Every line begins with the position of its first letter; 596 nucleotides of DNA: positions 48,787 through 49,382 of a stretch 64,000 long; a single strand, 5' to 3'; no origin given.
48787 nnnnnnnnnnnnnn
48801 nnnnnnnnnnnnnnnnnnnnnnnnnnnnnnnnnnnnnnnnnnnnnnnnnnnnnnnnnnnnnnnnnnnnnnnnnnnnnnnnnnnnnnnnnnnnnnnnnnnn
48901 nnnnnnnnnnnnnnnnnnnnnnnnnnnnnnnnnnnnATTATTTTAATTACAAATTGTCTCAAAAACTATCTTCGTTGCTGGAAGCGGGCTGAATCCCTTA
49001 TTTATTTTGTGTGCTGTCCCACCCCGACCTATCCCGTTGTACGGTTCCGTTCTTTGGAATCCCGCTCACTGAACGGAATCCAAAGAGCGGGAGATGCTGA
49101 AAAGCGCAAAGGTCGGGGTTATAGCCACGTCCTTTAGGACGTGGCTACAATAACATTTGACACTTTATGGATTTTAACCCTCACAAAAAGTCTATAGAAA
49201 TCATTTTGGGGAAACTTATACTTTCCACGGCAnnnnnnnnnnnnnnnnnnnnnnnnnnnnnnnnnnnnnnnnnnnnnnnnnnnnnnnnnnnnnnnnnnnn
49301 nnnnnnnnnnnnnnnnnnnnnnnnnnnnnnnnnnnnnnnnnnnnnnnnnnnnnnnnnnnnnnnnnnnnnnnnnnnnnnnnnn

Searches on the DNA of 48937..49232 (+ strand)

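Call 71: build_rna_model(alignment_id=A7, structure=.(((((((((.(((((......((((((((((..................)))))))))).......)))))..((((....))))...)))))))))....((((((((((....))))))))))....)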
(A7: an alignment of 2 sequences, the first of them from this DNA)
Model R1 built from alignment A7 (2 sequences, 130 columns); structure: as given.
model positions 130; base pairs 38; branch points 2; effective number of sequences 0.73; information 0.591 bits per position. Calibrated on 0.2 Mb of random sequence (short: E-values are rough).
structure used (alignment columns):
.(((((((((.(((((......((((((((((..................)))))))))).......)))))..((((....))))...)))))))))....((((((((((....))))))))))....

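Call 72: search_with_rna_model(model_id=R1, sources=[window, L014, L015, L016, L017, L018, L019, L020, L021, L022, L023, L024, L025, L026, L027, L028, L029, L030, L031, L032, L033, L034, L035, L036, L037, L038, L039, L040, L041, L042, L043, L044, L045, L046, L054, L071, L085, L094, L095, L096, L097, L098, L099, L100, L101], max_evalue=10, show_alignments=4)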
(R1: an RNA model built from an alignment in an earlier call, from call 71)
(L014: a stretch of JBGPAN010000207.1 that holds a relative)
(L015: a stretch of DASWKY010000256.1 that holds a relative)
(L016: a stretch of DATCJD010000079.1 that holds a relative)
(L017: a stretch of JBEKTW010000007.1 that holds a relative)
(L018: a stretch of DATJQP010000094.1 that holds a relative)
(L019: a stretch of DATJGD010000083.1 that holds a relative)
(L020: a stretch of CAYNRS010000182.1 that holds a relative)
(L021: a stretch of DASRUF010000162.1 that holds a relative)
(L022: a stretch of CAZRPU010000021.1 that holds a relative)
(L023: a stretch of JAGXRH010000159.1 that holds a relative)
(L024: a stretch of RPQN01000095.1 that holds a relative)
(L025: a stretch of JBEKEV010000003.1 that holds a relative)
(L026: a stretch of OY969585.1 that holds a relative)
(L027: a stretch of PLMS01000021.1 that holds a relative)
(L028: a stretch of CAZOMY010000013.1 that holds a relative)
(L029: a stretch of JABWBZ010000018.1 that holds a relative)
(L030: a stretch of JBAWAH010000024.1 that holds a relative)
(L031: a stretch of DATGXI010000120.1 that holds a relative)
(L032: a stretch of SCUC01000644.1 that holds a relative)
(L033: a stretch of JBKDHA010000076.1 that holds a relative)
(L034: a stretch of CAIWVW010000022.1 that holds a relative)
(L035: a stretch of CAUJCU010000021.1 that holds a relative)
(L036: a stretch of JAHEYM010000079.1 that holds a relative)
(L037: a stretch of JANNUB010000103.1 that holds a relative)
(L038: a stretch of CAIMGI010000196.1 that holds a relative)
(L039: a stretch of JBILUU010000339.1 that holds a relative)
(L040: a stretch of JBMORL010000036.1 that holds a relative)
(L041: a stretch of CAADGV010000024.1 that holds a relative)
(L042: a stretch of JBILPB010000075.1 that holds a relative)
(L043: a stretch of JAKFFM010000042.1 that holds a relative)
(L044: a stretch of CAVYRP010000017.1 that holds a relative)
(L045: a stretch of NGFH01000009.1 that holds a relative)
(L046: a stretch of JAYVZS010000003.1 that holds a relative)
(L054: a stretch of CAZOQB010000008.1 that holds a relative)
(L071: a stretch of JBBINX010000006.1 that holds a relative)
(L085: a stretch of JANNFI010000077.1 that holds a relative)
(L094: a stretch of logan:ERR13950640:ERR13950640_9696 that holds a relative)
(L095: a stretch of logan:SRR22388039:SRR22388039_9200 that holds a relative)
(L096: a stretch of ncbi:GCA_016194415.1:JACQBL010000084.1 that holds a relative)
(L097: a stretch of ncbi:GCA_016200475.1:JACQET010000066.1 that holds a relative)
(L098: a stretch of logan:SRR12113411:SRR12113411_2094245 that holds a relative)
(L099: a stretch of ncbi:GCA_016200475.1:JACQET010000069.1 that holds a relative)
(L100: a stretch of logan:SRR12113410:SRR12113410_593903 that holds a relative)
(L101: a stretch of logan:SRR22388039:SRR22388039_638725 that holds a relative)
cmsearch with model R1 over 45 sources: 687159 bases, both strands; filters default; matches with E-value up to 10: 8.
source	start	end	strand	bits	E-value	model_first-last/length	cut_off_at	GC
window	49021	49150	+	165.1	3.7e-41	1-130/130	no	0.54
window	14998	15152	+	83.4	2e-19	1-130/130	no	0.48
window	49007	49119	-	36.9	4.7e-07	1-130/130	no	0.56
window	14927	15095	-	25.2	0.00061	1-130/130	no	0.51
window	15121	15184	-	24.9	0.0007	1-130/130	no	0.41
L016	1287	1352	-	14.5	0.42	1-130/130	no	0.58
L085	5360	5496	+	12.7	1.3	1-130/130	no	0.63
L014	4084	4168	-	10.1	6.1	1-130/130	no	0.53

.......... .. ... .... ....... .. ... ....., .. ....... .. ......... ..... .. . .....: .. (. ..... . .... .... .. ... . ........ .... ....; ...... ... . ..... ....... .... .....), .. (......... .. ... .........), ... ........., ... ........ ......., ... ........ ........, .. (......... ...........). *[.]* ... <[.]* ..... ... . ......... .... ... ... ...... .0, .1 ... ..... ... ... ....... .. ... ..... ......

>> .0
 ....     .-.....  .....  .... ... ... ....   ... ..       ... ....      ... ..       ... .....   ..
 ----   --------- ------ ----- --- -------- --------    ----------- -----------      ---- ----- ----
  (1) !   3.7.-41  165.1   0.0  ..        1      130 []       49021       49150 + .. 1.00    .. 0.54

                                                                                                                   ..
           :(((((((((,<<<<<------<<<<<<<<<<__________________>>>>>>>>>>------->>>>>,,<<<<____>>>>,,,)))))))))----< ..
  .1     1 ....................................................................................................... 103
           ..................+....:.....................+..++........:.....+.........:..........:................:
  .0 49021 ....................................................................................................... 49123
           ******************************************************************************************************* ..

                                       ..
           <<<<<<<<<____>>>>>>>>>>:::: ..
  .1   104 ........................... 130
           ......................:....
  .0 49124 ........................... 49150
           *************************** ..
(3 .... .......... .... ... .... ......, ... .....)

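Call 73: search_dna_similar(query=window:48937-49232:+, collection=plasmids, mode=distant, max_evalue=0.01, max_rows=10)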
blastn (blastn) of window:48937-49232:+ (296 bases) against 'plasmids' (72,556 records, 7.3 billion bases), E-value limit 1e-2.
No match.

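Call 74: search_dna_similar(query=window:48937-49232:+, collection=phages, mode=distant, max_evalue=0.01, max_rows=10)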
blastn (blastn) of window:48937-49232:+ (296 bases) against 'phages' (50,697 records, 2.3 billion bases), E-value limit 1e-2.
No match.
